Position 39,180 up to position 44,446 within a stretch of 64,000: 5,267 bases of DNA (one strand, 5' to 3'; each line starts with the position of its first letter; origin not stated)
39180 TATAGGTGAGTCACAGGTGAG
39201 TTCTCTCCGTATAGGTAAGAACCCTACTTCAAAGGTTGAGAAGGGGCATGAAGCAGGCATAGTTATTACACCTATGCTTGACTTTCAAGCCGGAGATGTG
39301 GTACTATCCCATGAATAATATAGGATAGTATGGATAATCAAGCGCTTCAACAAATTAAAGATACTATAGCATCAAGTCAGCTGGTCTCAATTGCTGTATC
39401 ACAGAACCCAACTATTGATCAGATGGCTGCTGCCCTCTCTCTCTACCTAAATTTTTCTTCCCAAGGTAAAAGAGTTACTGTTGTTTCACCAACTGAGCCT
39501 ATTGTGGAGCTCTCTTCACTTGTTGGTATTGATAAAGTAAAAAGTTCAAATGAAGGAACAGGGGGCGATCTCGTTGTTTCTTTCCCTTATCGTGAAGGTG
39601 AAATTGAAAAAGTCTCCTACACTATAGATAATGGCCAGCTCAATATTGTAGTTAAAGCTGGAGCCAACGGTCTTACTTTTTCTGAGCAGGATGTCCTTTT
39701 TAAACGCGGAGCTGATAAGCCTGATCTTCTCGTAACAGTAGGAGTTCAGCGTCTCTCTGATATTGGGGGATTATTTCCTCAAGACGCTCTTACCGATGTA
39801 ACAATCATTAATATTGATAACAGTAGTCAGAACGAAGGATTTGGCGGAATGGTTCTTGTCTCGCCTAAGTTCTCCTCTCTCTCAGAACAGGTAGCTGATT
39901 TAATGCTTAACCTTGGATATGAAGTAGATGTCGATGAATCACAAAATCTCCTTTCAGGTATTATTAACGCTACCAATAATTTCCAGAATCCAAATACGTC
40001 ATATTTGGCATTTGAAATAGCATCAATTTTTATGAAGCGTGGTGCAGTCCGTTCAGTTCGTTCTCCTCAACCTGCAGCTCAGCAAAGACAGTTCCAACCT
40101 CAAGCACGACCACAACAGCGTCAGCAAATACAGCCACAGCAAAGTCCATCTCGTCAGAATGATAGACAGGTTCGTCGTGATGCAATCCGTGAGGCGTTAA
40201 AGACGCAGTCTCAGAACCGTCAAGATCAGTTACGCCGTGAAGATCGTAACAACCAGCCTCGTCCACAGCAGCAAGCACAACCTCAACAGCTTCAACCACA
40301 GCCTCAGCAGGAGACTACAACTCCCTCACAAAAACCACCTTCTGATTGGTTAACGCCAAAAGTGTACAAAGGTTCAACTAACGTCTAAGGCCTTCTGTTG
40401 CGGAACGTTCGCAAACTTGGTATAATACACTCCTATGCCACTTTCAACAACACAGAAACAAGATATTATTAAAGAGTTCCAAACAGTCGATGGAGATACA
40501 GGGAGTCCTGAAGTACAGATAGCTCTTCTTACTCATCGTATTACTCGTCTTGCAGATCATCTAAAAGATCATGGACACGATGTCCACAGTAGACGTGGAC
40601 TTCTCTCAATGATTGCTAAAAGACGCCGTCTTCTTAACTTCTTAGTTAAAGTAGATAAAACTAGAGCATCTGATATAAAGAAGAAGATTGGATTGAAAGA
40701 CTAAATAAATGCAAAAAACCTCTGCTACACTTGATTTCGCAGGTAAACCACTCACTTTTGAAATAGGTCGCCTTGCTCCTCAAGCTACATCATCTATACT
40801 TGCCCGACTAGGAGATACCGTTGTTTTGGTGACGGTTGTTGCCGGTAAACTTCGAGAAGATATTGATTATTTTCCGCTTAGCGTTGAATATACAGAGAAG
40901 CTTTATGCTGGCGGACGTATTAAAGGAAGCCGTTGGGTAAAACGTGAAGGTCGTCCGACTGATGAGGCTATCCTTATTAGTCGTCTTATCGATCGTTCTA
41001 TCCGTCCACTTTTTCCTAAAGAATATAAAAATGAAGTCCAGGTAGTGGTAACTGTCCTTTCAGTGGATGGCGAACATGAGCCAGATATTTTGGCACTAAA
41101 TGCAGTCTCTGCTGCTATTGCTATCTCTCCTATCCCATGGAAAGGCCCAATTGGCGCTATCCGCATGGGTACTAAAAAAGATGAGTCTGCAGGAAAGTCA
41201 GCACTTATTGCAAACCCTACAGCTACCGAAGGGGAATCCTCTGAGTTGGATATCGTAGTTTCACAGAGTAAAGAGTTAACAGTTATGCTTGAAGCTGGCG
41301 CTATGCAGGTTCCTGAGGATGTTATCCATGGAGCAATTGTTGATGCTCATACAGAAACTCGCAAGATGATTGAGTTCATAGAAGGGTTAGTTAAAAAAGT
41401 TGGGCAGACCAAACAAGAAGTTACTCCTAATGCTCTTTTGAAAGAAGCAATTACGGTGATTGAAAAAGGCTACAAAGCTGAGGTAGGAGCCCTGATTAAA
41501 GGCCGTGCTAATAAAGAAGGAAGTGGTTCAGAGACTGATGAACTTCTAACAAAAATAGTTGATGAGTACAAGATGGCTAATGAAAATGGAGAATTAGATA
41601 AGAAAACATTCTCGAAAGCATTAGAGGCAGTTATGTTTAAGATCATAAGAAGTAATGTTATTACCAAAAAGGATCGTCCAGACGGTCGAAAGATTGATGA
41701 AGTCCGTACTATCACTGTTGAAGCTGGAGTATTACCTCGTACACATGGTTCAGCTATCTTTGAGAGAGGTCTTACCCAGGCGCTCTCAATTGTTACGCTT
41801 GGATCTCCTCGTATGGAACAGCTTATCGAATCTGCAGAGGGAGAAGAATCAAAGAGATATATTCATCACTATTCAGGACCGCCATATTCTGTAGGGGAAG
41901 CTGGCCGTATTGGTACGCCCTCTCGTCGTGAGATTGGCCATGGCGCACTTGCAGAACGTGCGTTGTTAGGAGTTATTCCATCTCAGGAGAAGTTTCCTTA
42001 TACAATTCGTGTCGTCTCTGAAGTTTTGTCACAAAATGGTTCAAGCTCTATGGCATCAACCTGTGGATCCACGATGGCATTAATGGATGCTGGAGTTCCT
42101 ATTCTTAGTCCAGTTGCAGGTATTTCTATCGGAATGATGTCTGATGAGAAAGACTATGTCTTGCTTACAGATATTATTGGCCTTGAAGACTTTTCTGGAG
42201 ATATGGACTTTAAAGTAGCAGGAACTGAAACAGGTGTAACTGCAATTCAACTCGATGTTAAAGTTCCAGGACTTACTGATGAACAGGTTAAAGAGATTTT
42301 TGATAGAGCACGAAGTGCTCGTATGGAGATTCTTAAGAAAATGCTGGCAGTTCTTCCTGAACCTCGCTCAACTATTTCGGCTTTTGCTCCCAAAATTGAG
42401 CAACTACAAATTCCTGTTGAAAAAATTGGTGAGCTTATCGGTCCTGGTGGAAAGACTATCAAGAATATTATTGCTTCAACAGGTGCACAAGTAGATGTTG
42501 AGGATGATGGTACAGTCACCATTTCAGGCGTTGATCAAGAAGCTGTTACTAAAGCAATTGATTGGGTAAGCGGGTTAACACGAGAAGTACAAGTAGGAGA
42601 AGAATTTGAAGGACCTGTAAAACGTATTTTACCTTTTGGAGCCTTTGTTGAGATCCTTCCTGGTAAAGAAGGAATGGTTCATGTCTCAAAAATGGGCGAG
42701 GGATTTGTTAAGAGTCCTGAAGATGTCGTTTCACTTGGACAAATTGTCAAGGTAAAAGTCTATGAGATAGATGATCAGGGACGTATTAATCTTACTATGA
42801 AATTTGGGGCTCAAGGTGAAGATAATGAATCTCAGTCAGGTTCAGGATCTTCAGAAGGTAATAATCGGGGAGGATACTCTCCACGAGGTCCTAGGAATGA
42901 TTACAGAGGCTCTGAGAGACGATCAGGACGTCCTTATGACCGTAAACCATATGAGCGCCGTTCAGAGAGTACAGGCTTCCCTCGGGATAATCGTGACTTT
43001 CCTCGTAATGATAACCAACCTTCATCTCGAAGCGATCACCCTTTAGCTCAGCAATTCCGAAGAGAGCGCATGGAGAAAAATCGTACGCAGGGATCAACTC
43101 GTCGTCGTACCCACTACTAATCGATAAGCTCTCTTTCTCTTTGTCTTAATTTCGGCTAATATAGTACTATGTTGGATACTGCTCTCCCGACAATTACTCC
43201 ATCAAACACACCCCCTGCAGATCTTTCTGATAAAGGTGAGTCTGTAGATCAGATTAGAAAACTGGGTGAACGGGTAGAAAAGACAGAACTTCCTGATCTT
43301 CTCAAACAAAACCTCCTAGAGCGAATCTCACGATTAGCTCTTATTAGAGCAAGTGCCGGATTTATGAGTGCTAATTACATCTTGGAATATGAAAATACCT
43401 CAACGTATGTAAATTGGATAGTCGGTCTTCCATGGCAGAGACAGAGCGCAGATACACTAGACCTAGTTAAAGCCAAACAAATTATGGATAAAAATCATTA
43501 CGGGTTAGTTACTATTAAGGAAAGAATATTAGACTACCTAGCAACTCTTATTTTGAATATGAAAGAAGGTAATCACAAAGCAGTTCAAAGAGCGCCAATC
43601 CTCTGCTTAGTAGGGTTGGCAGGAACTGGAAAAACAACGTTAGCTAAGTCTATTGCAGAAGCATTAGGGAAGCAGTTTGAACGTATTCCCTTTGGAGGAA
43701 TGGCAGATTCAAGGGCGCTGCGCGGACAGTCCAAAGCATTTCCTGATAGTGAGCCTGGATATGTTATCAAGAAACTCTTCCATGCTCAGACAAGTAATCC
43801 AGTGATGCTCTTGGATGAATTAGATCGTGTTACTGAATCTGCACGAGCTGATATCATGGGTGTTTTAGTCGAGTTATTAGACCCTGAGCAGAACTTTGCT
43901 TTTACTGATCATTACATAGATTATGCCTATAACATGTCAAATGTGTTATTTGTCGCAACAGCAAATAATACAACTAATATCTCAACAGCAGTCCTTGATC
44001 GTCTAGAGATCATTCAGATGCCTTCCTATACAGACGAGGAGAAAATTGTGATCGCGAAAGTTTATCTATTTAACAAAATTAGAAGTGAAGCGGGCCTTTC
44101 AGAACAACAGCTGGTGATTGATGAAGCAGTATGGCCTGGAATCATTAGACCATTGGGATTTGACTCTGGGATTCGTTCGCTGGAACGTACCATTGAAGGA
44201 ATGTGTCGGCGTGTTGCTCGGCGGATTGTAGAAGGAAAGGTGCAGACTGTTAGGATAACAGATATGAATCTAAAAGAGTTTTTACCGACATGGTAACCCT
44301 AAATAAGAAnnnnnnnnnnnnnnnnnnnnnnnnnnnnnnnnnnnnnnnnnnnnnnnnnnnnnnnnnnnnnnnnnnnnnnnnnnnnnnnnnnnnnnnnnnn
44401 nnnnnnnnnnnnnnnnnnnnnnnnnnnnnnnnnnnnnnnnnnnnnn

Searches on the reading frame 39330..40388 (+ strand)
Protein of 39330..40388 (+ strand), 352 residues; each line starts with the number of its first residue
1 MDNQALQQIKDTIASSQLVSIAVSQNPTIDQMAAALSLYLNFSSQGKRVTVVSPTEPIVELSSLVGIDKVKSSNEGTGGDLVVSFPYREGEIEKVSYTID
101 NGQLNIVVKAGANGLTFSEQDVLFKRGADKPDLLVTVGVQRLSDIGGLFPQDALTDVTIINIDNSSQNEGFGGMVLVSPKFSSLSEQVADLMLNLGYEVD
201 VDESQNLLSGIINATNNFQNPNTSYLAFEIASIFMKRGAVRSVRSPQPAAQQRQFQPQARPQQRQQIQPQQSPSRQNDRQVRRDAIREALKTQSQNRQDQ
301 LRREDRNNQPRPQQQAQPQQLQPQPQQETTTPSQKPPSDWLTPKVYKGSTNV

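Call 3: search_protein_families(library=pfam, proteins=[window:39330-40388:+], max_evalue=0.1)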
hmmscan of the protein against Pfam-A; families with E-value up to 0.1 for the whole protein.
window:39330-40388:+ (352 aa): 0 families

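Call 38: search_protein_families(library=ncbifam, proteins=[window:39330-40388:+], max_evalue=0.01)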
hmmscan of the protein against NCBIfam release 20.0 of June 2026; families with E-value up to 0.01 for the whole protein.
window:39330-40388:+ (352 aa): 1 family
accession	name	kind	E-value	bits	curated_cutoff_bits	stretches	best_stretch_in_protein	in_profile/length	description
NF053633.1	OlncasPapPhNrnA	equivalog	0.0011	18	350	1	176-239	125-188/317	bifunctional oligoribonuclease/PAP phosphatase NrnA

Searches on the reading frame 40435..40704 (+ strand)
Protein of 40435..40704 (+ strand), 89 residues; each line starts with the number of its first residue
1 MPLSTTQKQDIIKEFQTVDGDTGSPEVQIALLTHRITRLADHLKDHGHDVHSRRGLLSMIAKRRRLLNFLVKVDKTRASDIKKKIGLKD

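Call 3: search_protein_families(library=pfam, proteins=[window:40435-40704:+], max_evalue=0.1)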
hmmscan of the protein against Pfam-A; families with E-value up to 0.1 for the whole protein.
window:40435-40704:+ (89 aa): 1 family
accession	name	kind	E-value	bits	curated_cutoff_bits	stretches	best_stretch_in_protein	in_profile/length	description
PF00312.27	Ribosomal_S15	-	1.7e-28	99.1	31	1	8-87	1-80/81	Ribosomal protein S15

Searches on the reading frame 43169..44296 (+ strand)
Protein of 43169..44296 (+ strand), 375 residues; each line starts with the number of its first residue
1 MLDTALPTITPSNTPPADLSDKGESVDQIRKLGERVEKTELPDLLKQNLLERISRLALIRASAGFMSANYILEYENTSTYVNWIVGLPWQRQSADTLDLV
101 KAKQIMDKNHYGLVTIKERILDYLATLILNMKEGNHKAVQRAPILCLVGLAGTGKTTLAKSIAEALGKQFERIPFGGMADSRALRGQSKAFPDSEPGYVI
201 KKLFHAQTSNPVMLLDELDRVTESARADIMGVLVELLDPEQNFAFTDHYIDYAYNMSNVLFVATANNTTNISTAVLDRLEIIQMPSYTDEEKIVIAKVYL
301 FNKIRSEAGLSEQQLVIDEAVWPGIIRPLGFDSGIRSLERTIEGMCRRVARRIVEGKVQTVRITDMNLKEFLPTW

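Call 8: search_protein_families(library=pfam, proteins=[window:43169-44296:+], max_evalue=0.001)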
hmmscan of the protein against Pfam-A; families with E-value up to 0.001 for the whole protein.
window:43169-44296:+ (375 aa): 6 families
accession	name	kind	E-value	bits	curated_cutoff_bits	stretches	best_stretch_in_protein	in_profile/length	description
PF00004.35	AAA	-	3.4e-17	63.6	21.2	1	145-283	1-127/131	ATPase family associated with various cellular activities (AAA)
PF22667.2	Lon_lid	-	1e-10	41.5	27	1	307-357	2-52/57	Lon protease AAA+ ATPase lid domain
PF07728.20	AAA_5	-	1.3e-08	35.3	22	1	145-278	2-138/139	AAA domain (dynein-related subfamily)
PF13191.12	AAA_16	-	6.9e-05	23.8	32.6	0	141-169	23-51/167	AAA ATPase domain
PF13401.12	AAA_22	-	7e-05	23.6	27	1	141-221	4-96/130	AAA domain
PF13173.12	AAA_14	-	0.0001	22.7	27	1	143-227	3-75/129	AAA domain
